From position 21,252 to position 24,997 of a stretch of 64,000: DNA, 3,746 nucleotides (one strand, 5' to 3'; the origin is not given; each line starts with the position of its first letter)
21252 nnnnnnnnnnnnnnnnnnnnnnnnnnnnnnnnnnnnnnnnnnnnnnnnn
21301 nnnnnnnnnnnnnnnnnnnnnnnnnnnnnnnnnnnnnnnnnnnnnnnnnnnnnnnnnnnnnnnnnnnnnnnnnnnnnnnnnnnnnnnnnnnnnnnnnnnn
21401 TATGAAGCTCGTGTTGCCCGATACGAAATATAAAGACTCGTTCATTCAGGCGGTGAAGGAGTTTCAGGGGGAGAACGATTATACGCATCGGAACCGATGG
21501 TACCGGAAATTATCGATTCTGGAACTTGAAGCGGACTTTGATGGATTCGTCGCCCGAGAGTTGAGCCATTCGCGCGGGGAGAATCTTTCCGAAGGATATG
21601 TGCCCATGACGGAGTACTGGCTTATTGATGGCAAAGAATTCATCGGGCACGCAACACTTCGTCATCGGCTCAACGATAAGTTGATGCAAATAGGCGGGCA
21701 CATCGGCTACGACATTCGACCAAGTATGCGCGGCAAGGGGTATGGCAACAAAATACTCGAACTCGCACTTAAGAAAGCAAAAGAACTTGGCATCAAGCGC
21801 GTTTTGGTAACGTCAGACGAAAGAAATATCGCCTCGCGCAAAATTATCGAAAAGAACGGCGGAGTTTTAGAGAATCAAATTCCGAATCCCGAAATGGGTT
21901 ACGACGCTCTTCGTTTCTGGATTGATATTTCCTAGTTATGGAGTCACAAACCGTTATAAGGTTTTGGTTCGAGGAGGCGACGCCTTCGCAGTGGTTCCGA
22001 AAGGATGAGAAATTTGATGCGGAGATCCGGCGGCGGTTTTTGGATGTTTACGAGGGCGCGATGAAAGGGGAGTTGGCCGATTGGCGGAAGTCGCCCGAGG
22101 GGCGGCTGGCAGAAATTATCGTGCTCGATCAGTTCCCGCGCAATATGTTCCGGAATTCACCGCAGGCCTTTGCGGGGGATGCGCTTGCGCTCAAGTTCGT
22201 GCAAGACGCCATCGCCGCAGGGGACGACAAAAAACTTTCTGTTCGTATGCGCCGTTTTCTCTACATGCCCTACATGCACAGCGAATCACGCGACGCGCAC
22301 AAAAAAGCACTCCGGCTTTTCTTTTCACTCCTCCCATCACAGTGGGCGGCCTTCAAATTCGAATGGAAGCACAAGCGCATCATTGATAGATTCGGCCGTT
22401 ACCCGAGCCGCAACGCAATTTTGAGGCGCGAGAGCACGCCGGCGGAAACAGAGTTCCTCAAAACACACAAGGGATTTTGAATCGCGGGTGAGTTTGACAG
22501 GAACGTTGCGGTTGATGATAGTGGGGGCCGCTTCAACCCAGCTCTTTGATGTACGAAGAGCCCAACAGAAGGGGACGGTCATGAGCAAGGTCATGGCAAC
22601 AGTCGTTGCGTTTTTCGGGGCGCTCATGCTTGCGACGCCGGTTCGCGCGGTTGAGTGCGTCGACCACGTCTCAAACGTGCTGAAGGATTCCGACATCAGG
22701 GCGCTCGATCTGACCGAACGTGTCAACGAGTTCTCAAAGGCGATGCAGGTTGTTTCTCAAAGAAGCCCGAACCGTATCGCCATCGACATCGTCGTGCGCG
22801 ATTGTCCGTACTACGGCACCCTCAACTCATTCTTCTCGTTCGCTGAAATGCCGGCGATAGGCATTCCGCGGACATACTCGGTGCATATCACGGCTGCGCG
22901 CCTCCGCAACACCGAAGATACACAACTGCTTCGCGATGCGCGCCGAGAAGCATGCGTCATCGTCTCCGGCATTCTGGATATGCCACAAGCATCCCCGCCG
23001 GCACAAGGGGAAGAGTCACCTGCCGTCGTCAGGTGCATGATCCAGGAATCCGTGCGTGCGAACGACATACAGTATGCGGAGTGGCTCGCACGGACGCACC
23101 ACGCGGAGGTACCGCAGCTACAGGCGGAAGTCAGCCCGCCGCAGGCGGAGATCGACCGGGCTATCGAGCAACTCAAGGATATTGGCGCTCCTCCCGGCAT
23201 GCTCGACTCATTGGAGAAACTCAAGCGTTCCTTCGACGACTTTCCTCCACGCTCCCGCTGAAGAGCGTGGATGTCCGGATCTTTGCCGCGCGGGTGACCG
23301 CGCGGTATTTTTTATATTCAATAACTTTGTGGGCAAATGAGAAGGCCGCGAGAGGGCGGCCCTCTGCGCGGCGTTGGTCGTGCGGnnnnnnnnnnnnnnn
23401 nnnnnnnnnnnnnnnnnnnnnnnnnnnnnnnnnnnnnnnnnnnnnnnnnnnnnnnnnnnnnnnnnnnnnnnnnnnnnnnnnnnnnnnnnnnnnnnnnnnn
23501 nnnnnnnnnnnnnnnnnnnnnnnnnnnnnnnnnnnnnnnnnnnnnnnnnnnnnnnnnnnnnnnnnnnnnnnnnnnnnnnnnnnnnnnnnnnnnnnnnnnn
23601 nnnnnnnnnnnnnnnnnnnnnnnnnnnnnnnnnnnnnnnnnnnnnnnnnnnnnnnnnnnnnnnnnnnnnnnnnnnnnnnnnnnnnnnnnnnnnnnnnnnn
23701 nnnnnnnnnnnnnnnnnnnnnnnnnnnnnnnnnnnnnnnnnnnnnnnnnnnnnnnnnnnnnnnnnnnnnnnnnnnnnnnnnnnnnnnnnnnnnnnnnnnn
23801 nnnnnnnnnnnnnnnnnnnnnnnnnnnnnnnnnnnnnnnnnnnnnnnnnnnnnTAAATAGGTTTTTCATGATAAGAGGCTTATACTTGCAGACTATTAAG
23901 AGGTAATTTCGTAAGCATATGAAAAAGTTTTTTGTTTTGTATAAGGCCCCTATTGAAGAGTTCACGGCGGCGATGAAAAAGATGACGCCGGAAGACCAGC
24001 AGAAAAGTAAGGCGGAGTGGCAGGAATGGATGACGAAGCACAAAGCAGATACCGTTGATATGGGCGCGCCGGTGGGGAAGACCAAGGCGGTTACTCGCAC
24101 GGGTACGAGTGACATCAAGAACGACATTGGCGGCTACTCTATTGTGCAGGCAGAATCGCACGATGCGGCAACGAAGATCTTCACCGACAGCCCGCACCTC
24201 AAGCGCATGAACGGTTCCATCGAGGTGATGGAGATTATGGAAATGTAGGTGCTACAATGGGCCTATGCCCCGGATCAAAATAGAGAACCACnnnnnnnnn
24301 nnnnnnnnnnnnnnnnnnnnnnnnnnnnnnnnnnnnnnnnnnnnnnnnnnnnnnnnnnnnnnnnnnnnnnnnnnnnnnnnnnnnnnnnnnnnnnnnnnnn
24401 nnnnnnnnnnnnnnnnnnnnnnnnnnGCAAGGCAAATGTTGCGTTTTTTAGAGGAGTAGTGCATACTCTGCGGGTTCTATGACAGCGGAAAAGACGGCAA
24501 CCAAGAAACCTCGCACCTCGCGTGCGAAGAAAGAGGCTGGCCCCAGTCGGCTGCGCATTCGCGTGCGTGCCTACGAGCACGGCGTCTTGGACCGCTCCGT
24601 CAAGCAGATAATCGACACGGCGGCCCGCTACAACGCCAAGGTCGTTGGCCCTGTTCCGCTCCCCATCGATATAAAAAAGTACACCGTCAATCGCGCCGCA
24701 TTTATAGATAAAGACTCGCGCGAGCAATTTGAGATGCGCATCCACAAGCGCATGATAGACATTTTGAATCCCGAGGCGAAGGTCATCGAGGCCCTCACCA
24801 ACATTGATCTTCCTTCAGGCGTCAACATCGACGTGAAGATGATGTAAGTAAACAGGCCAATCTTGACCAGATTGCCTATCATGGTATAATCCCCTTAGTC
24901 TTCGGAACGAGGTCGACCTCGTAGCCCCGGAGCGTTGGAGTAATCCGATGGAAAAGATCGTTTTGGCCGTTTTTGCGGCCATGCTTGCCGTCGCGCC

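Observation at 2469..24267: Recurrent leaderless architecture: extended -10 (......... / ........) exactly 6-7 nt before ATG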

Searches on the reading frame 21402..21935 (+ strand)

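Call 29: search_protein_families(library=pfam, proteins=[window:21402-21935:+], max_evalue=0.001)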
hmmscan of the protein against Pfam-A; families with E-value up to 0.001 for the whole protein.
window:21402-21935:+ (177 aa): 3 families
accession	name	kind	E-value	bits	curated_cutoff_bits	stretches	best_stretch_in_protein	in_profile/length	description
PF13302.13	Acetyltransf_3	-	2.2e-13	51.5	25.4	1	71-153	54-136/138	Acetyltransferase (GNAT) domain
PF00583.31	Acetyltransf_1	-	3.9e-10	40.5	20.7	1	69-153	37-115/116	Acetyltransferase (GNAT) family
PF13508.13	Acetyltransf_7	-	9.9e-05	23.1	27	1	72-144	5-73/84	Acetyltransferase (GNAT) domain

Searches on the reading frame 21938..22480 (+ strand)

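Call 29: search_protein_families(library=pfam, proteins=[window:21938-22480:+], max_evalue=0.001)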
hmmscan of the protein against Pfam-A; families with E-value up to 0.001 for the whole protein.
window:21938-22480:+ (180 aa): 1 family
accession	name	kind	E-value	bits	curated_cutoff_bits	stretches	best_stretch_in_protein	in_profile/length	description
PF06041.17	DUF924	-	6e-62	209.4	27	1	6-176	1-178/180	Bacterial protein of unknown function (DUF924)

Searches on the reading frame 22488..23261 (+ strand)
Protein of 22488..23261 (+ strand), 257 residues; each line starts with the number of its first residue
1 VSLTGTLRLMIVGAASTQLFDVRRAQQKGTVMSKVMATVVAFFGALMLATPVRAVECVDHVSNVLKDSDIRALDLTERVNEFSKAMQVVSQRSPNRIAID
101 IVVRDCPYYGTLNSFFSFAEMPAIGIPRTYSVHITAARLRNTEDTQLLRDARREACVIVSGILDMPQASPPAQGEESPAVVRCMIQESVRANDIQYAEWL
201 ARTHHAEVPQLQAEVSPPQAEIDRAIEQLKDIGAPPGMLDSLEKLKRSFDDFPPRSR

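Call 42: search_protein_families(library=pfam, proteins=[window:22488-23261:+], max_evalue=0.001)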
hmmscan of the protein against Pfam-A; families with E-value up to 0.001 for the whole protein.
window:22488-23261:+ (257 aa): 0 families

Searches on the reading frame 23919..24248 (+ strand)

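Call 42: search_protein_families(library=pfam, proteins=[window:23919-24248:+], max_evalue=0.001)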
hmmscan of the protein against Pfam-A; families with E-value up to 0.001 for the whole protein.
window:23919-24248:+ (109 aa): 1 family
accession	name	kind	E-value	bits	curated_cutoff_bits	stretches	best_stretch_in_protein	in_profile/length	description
PF03795.20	YCII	-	4.3e-06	27.5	24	1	16-109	14-94/95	YCII-related domain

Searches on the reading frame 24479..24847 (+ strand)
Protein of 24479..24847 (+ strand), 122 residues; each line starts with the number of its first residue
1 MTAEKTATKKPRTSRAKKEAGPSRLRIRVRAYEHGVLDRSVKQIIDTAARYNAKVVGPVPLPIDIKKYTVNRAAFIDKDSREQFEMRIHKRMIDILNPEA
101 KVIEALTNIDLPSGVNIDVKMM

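Call 42: search_protein_families(library=pfam, proteins=[window:24479-24847:+], max_evalue=0.001)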
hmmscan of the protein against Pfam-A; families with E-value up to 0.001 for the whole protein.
window:24479-24847:+ (122 aa): 1 family
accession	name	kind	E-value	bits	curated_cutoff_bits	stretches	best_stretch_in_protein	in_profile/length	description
PF00338.27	Ribosomal_S10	-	7.3e-31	106.8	21.2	1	26-120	1-98/98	Ribosomal protein S10p/S20e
